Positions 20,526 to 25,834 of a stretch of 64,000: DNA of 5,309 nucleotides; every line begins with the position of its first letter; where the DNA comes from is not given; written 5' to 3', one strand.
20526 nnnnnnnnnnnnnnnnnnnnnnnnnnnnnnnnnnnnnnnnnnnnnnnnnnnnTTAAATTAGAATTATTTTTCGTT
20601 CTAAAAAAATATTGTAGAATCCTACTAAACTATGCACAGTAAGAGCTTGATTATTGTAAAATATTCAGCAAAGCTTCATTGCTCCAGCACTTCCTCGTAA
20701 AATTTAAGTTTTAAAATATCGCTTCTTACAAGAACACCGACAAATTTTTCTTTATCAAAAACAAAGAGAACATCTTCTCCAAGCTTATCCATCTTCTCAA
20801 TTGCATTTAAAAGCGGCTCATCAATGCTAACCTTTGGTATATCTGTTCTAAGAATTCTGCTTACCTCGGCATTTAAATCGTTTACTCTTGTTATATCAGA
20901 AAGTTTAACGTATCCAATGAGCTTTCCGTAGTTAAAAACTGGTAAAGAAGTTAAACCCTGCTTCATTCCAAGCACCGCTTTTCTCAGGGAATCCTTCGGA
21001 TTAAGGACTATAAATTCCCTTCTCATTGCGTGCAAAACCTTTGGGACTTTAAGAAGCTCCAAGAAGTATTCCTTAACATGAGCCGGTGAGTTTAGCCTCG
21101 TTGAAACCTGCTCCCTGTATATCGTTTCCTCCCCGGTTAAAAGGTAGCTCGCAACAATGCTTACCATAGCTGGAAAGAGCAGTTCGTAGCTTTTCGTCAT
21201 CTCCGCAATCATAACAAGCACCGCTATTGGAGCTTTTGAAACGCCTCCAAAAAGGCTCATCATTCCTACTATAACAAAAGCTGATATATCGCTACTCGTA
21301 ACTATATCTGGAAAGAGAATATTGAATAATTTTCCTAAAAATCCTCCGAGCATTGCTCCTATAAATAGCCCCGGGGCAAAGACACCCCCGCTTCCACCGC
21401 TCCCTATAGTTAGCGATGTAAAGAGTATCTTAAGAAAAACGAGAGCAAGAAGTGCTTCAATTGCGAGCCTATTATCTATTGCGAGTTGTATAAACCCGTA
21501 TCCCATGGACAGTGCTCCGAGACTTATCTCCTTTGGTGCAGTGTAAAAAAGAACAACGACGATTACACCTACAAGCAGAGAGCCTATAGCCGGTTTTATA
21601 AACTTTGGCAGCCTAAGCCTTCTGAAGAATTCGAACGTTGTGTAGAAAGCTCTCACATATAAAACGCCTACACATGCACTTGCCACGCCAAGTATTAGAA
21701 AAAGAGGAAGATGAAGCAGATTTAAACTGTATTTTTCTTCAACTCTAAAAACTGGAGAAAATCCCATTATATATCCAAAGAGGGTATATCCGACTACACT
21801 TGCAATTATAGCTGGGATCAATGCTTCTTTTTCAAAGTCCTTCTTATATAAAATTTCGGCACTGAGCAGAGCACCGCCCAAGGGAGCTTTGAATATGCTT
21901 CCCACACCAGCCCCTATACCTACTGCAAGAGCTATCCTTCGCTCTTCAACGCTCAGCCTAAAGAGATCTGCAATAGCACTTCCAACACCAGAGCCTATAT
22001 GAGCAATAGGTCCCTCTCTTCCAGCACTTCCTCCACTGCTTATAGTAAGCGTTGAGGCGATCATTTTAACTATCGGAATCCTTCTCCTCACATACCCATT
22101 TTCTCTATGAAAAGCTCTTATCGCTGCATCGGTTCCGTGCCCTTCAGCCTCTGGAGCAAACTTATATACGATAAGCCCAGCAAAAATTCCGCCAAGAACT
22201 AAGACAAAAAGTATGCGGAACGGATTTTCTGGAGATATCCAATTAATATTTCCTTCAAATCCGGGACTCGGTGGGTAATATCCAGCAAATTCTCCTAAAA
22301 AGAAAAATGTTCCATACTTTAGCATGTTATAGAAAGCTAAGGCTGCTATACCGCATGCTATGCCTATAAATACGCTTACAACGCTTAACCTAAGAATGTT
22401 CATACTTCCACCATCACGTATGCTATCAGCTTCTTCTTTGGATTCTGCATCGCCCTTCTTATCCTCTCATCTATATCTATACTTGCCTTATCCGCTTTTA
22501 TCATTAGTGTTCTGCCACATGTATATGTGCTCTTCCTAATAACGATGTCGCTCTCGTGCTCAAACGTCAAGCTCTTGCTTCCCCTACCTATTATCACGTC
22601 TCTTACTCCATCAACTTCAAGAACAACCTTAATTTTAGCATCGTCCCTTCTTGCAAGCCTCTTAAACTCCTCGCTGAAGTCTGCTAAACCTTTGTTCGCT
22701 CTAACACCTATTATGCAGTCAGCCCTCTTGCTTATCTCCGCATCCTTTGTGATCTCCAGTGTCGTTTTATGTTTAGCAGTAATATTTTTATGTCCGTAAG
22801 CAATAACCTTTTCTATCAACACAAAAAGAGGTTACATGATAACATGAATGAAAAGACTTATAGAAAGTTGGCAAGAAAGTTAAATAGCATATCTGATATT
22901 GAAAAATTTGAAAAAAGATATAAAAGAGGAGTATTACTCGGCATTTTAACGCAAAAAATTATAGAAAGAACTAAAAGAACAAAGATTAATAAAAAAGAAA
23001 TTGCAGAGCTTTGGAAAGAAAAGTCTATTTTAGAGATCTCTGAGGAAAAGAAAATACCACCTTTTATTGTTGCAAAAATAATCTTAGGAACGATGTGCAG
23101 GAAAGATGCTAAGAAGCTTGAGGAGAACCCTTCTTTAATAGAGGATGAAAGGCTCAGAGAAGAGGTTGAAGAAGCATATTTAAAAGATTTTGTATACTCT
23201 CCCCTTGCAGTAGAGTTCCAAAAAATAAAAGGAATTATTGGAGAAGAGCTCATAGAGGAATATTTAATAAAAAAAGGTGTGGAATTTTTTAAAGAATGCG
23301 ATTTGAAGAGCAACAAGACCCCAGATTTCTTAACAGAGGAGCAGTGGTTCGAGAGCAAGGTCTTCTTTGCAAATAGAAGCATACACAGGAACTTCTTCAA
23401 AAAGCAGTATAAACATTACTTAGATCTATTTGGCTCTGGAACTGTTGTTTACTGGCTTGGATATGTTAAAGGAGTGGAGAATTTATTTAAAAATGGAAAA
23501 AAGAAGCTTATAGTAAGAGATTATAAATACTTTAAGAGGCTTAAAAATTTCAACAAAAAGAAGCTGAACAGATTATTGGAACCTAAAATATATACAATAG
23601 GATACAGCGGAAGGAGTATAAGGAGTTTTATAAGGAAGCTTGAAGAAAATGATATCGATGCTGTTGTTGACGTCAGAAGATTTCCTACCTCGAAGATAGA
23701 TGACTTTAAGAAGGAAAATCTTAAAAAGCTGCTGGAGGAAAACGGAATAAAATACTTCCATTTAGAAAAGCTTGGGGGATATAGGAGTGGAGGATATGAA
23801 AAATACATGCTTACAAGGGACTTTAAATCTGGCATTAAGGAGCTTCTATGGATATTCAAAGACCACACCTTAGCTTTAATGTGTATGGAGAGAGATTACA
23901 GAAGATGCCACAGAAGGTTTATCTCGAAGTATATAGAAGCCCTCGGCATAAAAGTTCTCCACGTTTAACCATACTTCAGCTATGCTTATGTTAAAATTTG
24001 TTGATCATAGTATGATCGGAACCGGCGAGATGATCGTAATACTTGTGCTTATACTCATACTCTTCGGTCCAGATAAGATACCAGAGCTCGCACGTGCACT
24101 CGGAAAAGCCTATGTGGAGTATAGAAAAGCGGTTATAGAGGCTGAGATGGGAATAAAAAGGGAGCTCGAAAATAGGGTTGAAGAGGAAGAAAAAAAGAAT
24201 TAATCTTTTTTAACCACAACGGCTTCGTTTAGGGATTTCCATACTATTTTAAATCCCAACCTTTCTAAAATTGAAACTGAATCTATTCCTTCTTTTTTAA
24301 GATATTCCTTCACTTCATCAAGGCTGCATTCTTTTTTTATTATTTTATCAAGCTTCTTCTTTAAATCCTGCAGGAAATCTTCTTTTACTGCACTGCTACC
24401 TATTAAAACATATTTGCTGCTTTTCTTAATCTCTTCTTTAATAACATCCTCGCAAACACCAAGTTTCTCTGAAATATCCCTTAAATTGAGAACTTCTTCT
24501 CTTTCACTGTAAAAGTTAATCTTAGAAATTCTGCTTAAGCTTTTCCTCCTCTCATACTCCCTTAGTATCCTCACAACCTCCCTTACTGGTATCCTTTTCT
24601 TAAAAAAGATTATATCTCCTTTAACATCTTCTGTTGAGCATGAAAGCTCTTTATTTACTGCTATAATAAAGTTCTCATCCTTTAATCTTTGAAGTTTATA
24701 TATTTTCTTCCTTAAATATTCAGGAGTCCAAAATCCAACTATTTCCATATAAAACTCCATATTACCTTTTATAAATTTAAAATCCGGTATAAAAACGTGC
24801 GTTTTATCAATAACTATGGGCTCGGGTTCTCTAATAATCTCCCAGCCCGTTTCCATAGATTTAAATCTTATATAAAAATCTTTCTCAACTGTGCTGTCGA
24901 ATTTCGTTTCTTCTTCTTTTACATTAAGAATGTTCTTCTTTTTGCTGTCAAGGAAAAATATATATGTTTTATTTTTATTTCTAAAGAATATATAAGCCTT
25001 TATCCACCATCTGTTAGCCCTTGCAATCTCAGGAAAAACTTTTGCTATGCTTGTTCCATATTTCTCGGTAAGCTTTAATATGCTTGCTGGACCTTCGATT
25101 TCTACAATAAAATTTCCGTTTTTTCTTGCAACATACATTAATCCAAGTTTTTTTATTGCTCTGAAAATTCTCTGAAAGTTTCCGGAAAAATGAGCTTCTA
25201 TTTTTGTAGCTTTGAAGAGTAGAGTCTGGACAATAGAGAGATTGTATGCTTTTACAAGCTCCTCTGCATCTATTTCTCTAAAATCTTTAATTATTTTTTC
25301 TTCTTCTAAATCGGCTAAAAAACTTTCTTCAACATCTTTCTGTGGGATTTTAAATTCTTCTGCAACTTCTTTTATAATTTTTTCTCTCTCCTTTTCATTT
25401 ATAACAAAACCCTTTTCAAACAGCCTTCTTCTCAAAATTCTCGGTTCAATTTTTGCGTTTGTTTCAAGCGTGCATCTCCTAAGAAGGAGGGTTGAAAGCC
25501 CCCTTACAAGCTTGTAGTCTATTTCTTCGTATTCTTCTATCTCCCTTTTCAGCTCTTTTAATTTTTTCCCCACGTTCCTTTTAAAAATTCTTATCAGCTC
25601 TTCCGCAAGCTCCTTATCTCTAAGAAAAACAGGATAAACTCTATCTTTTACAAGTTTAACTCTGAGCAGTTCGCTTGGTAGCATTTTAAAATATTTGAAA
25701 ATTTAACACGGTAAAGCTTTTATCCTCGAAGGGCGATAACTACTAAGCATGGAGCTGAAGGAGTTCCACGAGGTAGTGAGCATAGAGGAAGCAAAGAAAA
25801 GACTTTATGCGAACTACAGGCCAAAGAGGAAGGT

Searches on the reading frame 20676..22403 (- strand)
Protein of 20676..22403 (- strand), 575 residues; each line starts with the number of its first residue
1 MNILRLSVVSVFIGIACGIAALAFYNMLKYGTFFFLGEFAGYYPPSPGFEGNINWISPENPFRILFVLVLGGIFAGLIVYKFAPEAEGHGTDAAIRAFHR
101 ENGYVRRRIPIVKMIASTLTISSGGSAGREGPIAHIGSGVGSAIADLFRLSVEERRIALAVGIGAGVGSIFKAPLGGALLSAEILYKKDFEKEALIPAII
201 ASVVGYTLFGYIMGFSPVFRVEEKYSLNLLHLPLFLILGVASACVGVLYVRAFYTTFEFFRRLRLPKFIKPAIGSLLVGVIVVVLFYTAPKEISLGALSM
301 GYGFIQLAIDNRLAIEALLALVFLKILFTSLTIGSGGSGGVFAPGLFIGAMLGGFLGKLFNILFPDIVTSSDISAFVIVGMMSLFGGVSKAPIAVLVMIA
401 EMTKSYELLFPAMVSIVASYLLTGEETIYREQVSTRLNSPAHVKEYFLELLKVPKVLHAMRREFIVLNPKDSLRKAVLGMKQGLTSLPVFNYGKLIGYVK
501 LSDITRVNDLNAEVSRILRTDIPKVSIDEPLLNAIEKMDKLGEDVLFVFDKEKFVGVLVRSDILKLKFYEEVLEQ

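Call 15: search_protein_families(library=ncbifam, proteins=[window:20676-22403:-], max_evalue=0.00001)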
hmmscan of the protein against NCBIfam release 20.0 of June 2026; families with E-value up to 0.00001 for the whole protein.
window:20676-22403:- (575 aa): 4 families
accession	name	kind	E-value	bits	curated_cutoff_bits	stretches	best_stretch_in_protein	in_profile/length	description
NF002505.0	PRK01862.1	equivalog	2.5e-60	204.8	482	1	9-565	27-568/577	ClcB-like voltage-gated chloride channel protein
NF003640.0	PRK05277.1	equivalog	1.2e-53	182.5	350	1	72-430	88-444/471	H(+)/Cl(-) exchange transporter ClcA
NF002437.0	PRK01610.1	equivalog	7e-37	127.5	425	1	5-432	14-424/429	voltage-gated ClC-type chloride channel ClcB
NF002971.0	PRK03655.1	equivalog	6.5e-10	38.8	312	1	56-425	51-401/414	ion channel protein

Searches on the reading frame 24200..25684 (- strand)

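Call 15: search_protein_families(library=ncbifam, proteins=[window:24200-25684:-], max_evalue=0.00001)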
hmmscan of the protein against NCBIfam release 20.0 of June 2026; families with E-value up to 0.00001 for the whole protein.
window:24200-25684:- (494 aa): 2 families
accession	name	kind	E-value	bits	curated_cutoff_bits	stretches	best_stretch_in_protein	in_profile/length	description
NF053695.1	EndNBax1SULTO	equivalog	2.1e-123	412.6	500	1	1-492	1-478/478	endonuclease Bax1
NF053694.1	EndNBax1ARCFU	equivalog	5.7e-98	328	500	1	1-346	1-341/342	endonuclease Bax1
